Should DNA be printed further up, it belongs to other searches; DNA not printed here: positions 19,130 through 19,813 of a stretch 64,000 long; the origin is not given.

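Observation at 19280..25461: Two-component system coupled to a MacA/MacB-type ABC exporter and a class A beta-lactamase-like serine hydrolase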

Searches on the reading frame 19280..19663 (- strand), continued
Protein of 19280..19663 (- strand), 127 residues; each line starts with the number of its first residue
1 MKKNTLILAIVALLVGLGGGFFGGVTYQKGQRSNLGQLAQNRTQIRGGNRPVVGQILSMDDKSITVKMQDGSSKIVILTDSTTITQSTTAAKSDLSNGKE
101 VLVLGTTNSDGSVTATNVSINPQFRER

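Call 32: find_encoding_contigs(protein=P0182, flank=9000, max_places=1)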
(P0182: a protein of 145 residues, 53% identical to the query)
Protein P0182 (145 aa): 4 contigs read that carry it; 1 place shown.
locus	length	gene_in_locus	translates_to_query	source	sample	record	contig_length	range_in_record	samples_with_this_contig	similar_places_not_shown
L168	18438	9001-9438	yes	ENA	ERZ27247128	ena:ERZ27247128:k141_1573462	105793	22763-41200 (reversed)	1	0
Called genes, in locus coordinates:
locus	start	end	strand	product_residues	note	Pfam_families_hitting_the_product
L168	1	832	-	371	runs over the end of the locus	PF00586:AIRS, PF02769:AIRS_C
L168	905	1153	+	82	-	-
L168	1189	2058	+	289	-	PF01522:Polysacc_deac_1, PF03065:Glyco_hydro_57 (weak)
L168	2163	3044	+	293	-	PF14378:PAP2_3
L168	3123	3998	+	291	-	PF13354:Beta-lactamase2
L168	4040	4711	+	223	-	PF00072:Response_reg, PF00486:Trans_reg_C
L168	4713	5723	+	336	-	PF00512:HisKA, PF02518:HATPase_c, PF14501:HATPase_c_5 (weak)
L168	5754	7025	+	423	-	PF25919:BSH_CusB (faint), PF00364:Biotin_lipoyl (faint), PF25917:BSH_RND, PF25984:BSH_YknX (faint), PF25990:Beta-barrel_YknX, PF25967:RND-MFP_C, PF25989:YknX_C (weak)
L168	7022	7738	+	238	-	PF00005:ABC_tran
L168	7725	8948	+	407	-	PF12704:MacB_PCD, PF02687:FtsX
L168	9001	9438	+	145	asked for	PF18914:DUF5666 (weak)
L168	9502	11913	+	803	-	PF01326:PPDK_N, PF00391:PEP-utilizers, PF02896:PEP-utilizers_C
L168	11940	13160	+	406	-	PF03952:Enolase_N, PF00113:Enolase_C, PF07476:MAAL_C (weak), PF13378:MR_MLE_C (faint)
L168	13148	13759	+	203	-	PF00300:His_Phos_1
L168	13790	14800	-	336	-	PF00389:2-Hacid_dh, PF02826:2-Hacid_dh_C, PF03446:NAD_binding_2 (weak)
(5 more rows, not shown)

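Call 33: predict_structure(alignment_id=A4)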
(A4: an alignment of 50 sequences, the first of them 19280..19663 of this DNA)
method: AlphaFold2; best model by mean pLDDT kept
length: 127 residues; sequences in the alignment: 50
mean_pLDDT: 79.0   pTM: 0.56
mean pLDDT of the five models: 79.0, 78.0, 77.5, 76.6, 75.2
residues with pLDDT >= 90: 61; 70-90: 27; 50-70: 19; < 50: 20
segments of 3 or more residues with pLDDT < 50: 30-46
pLDDT, mean of each block of 10 residues (from residue 1): 79 70 52 45 55 96 96 96 86 91 95 95 67
secondary structure, 60 per line:
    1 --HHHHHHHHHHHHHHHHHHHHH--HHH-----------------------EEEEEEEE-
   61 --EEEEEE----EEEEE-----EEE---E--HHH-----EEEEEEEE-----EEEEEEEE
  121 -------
elements in order: H3-23 E52-59 E63-68 E73-77 E83-85 E100-107 E113-120
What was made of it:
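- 19280..19663 (-): DUF5666 protein: N-terminal TM helix, disordered Gly/Gln/Arg linker, extracytoplasmic OB-fold barrel. It is the conserved sixth member of the module. AF2 model: helix 3-23, disorder 30-46, barrel 52-120 with pLDDT above 90 (call 33).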

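Call 36: fold_search(model_id=the predicted structure, library=pdb)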
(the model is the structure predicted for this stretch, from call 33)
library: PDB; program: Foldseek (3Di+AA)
matches with E <= 10: 1232; with E <= 0.001: 0
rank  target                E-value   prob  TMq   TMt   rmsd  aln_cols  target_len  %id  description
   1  4day_B                3.2e-03  1.00  0.47  0.52   2.7        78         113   15  Crystal structure of the RMI core complex with MM2 peptide from FANCM (released 2012-03-14)
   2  6mse_B                3.2e-03  1.00  0.36  0.13  15.8       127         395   16  Cryo-EM structures and dynamics of substrate-engaged human 26S proteasome (released 2018-11-21)
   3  8ce8_E                3.8e-03  1.00  0.38  0.31  14.4       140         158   18  Cytochrome c maturation complex CcmABCDE (released 2023-09-06)
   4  9kwd                  5.7e-03  1.00  0.40  0.12   4.1        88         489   18  Crystal structure of E.coli LysU complexing with LysSA and ATP (released 2025-12-10)
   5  9e8o_B                5.7e-03  1.00  0.36  0.14  16.5       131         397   17  Nub1/Fat10-processing human 26S proteasome bound to Txnl1 with Rpt2 at top of spiral staircase and partially unfolded  (released 2024-12-04)
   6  9bv1_E                6.1e-03  1.00  0.32  0.15  13.8       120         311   16  M2A Midnolin-Proteasome (translocating) (released 2025-06-11)
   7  1zeq                  6.8e-03  1.00  0.44  0.64   5.2        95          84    9  1.5 A Structure of apo-CusF residues 6-88 from Escherichia coli (released 2005-08-02)
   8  5yzx_A                6.8e-03  1.00  0.40  0.12   4.2        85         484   18  Crystal structure of E.coli LysU T146D mutant (released 2018-12-19)
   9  4gop_A                7.2e-03  1.00  0.38  0.44   4.4        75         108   16  Structure and Conformational Change of a Replication Protein A Heterotrimer Bound to ssDNA (released 2012-11-28)
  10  1lyl_A                7.2e-03  1.00  0.40  0.12   3.4        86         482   15  LYSYL-TRNA SYNTHETASE (LYSU) (E.C.6.1.1.6) COMPLEXED WITH LYSINE (released 1995-10-15)
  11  5yzx_B                7.2e-03  1.00  0.40  0.12   3.5        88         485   17  Crystal structure of E.coli LysU T146D mutant (released 2018-12-19)
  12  1bbu                  7.2e-03  1.00  0.39  0.12   4.4        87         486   15  LYSYL-TRNA SYNTHETASE (LYSS) COMPLEXED WITH LYSINE (released 2000-11-10)
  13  8wi7_b                7.2e-03  1.00  0.35  0.30   4.8        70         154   17  Cryo- EM structure of Mycobacterium smegmatis 70S ribosome, bS1 and RafH. (released 2024-02-28)
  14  1bbw                  8.1e-03  1.00  0.40  0.13   4.0        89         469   15  LYSYL-TRNA SYNTHETASE (LYSS) (released 2000-11-10)
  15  1lyl_B                8.1e-03  1.00  0.39  0.12   3.7        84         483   19  LYSYL-TRNA SYNTHETASE (LYSU) (E.C.6.1.1.6) COMPLEXED WITH LYSINE (released 1995-10-15)
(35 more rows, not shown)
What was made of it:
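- The DUF5666 barrel has CusF among its weak structural matches (call 36). The structural matches are generic OB-folds with E at or above 3e-3 (call 36).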

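Call 52: search_protein_families(library=pfam, proteins=[L167:7928-9004:+, L161:9499-9957:+, L161:5245-5772:+], max_evalue=0.001)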
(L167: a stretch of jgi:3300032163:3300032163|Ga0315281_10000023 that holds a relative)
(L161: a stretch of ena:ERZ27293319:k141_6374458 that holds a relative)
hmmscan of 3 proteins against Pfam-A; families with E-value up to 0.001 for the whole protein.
L167:7928-9004:+ (358 aa): 12 families
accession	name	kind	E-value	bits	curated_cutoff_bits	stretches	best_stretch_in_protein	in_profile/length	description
PF00326.27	Peptidase_S9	-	2.5e-16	60.3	22.6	1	140-353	9-211/213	Prolyl oligopeptidase family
PF12146.15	Hydrolase_4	-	2.9e-15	56.7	27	1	116-330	7-232/239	Serine aminopeptidase, S33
PF02129.25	Peptidase_S15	-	8.6e-14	52.3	23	1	93-232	1-135/262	X-Pro dipeptidyl-peptidase (S15 family)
PF01738.24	DLH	-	3e-11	43.8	21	1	137-225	33-129/217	Dienelactone hydrolase family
PF20434.5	BD-FAE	-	5.9e-10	39.4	26.8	1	112-313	12-215/215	BD-FAE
PF00561.26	Abhydrolase_1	-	1.1e-09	38.8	25.8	1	114-227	1-103/245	alpha/beta hydrolase fold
PF08840.17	BAAT_C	-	1.2e-08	35.7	20.9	1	178-356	8-185/210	BAAT / Acyl-CoA thioester hydrolase C terminal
PF12697.13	Abhydrolase_6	-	1.6e-07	32.6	26.3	1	120-330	5-204/217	Alpha/beta hydrolase family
PF07859.19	Abhydrolase_3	-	2.2e-06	28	25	1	170-331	46-207/210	alpha/beta hydrolase fold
PF05448.18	AXE1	-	7.2e-06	25.4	21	0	74-163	48-128/321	Acetyl xylan esterase (AXE1)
PF02230.22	Abhydrolase_2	-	0.00059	20.2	23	0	283-338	150-207/217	Phospholipase/Carboxylesterase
PF07224.18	Chlorophyllase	-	0.00087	18.6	26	0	109-206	38-130/301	Chlorophyllase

L161:9499-9957:+ (152 aa): 0 families

L161:5245-5772:+ (175 aa): 1 family
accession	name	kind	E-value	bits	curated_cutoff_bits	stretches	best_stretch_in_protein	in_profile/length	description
PF05728.18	UPF0227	-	9.6e-05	22.8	21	0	22-96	5-78/187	Uncharacterised protein family (UPF0227)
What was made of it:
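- The most frequent occupants other than the BLA are alpha/beta hydrolases of unknown substrate (call 52).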
